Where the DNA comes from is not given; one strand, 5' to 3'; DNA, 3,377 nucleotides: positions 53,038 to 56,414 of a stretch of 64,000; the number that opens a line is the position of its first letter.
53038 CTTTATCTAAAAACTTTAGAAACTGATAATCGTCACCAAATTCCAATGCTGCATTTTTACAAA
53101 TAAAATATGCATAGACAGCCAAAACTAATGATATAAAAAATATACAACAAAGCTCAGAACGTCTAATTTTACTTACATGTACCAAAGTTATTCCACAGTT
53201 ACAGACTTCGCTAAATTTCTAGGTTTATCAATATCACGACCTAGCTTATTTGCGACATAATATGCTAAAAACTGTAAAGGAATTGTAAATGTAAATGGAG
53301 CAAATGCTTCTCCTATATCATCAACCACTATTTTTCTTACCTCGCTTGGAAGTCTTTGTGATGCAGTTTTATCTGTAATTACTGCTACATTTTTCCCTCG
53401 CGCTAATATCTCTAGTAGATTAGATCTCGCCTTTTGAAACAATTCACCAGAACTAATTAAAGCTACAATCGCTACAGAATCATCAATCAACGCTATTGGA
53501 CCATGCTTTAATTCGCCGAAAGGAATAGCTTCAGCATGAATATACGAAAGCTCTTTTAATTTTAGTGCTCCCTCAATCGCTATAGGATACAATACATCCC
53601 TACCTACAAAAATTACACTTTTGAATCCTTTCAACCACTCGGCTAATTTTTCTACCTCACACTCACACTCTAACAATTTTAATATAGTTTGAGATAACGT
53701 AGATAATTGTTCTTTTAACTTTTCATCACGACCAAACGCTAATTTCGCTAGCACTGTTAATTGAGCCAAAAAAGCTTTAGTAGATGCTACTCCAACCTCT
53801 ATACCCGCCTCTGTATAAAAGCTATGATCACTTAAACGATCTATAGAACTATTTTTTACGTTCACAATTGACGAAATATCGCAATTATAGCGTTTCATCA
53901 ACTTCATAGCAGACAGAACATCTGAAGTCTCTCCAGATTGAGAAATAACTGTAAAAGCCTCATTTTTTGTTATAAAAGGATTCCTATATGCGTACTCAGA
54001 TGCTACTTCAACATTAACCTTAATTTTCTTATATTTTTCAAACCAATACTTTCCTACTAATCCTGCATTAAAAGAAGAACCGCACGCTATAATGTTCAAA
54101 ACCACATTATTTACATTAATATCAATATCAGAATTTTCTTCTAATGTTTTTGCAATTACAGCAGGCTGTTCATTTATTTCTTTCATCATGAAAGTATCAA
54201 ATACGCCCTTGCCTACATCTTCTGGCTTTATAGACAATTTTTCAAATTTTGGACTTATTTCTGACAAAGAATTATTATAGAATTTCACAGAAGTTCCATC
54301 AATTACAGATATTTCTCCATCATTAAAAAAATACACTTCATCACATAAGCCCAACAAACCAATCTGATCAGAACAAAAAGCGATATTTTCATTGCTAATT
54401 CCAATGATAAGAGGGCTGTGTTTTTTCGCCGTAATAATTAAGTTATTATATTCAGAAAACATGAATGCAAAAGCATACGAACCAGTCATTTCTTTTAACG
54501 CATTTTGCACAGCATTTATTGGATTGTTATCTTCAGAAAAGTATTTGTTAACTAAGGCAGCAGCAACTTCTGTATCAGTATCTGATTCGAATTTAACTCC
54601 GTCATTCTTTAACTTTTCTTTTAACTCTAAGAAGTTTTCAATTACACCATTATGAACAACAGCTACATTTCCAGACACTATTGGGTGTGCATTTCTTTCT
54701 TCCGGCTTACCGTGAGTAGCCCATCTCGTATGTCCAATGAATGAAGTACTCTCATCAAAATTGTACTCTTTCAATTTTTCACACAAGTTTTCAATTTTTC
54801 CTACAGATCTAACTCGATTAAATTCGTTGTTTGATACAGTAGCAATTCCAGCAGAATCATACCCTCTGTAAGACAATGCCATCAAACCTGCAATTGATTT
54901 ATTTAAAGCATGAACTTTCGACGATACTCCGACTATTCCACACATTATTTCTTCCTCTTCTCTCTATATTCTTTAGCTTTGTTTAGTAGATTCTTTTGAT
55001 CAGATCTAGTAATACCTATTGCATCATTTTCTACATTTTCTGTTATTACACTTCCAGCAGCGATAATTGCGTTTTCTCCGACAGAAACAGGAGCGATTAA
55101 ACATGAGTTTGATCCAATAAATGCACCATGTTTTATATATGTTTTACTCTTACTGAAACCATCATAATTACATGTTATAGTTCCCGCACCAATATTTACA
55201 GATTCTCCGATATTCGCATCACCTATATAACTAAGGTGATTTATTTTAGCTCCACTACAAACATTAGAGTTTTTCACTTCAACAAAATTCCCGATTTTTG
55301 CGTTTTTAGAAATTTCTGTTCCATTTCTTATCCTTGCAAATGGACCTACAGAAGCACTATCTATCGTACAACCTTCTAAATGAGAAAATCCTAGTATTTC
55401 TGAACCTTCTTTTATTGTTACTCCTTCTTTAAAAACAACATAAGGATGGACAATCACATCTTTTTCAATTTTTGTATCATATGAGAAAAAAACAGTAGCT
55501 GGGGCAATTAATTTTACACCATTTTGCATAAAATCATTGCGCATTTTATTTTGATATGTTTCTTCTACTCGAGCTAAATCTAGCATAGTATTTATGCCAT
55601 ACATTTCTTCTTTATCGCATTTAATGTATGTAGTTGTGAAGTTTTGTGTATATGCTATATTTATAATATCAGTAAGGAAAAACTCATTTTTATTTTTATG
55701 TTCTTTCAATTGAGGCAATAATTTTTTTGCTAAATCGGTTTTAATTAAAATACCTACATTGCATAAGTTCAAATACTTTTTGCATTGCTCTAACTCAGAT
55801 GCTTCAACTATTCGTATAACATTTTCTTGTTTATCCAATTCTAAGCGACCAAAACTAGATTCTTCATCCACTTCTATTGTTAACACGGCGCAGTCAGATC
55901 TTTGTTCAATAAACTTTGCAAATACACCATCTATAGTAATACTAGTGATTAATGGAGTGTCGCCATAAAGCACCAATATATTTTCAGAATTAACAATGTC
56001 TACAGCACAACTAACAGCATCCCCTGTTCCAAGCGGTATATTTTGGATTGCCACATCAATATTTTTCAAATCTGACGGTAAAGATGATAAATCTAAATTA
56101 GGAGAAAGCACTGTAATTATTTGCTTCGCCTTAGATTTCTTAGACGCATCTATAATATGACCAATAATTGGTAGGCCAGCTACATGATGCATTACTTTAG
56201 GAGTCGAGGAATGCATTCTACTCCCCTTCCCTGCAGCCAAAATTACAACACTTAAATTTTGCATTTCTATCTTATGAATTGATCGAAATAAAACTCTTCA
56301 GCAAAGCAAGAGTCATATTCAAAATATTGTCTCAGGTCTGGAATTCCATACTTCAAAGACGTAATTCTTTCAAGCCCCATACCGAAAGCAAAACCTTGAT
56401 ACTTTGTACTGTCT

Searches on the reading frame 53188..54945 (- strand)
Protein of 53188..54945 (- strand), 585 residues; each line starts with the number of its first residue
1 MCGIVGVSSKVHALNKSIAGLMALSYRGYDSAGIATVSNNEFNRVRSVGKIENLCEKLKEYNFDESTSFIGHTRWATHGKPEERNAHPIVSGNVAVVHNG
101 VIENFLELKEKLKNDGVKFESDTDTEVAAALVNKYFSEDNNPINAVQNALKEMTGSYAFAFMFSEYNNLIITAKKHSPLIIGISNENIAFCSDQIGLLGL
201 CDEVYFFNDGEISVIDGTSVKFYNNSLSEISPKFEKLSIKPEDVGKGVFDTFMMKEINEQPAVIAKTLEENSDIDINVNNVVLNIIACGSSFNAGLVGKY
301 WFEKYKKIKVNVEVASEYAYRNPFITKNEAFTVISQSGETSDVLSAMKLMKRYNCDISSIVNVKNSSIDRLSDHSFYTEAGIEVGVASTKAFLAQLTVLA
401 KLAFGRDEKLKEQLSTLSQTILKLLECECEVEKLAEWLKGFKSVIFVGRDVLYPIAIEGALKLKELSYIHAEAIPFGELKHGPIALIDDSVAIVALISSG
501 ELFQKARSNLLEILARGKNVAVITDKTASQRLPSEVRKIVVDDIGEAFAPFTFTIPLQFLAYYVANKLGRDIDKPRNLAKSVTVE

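Call 85: search_protein_families(library=pfam, proteins=[window:53188-54945:-], max_evalue=0.001)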
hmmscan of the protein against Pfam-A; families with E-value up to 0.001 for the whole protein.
window:53188-54945:- (585 aa): 4 families
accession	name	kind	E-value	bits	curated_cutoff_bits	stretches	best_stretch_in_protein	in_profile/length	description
PF01380.27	SIS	-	2.8e-41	140.8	25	2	285-400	10-126/131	SIS domain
PF13522.11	GATase_6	-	6.2e-21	75.2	27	1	65-193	9-130/130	Glutamine amidotransferase domain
PF13537.11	GATase_7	-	1.6e-15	57.7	25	1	82-193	9-117/123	Glutamine amidotransferase domain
PF13230.11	GATase_4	-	0.00037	20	23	1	54-174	60-187/272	Glutamine amidotransferases class-II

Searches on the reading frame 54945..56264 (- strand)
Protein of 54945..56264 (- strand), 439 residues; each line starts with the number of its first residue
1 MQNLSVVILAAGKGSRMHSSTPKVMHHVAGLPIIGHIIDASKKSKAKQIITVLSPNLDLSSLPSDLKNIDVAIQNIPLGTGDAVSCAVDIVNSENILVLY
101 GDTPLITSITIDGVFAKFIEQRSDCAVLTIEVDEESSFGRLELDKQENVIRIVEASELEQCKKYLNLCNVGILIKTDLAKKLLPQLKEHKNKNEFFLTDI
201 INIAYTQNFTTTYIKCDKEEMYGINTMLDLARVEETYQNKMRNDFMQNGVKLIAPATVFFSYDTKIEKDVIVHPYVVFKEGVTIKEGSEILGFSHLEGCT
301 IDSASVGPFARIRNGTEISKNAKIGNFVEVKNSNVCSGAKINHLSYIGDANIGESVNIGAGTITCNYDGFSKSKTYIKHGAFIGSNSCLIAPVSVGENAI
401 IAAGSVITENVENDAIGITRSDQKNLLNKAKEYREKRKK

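Call 85: search_protein_families(library=pfam, proteins=[window:54945-56264:-], max_evalue=0.001)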
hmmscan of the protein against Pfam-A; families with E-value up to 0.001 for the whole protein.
window:54945-56264:- (439 aa): 7 families
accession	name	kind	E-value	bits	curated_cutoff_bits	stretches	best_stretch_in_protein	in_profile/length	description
PF00132.30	Hexapep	-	1.4e-21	75.6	27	2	375-408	2-35/36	Bacterial transferase hexapeptide (six repeats)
PF12804.13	NTP_transf_3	-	1.8e-15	57.9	27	1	6-131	1-124/160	MobA-like NTP transferase domain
PF00483.29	NTP_transferase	-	2.7e-12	47.2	21.2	1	6-205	2-210/245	Nucleotidyl transferase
PF01128.25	IspD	-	4.6e-08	33.5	27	1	5-132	2-130/221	2-C-methyl-D-erythritol 4-phosphate cytidylyltransferase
PF14602.12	Hexapep_2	-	4.9e-07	29.8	27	1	381-408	8-33/34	Hexapeptide repeat of succinyl-transferase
PF25084.1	LbH_EIF2B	-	4.1e-05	24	54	0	305-362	29-85/105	EIF2B subunit epsilon LbH domain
PF13862.11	BCCIP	-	0.00082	19.6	27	0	179-235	19-76/205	BCCIP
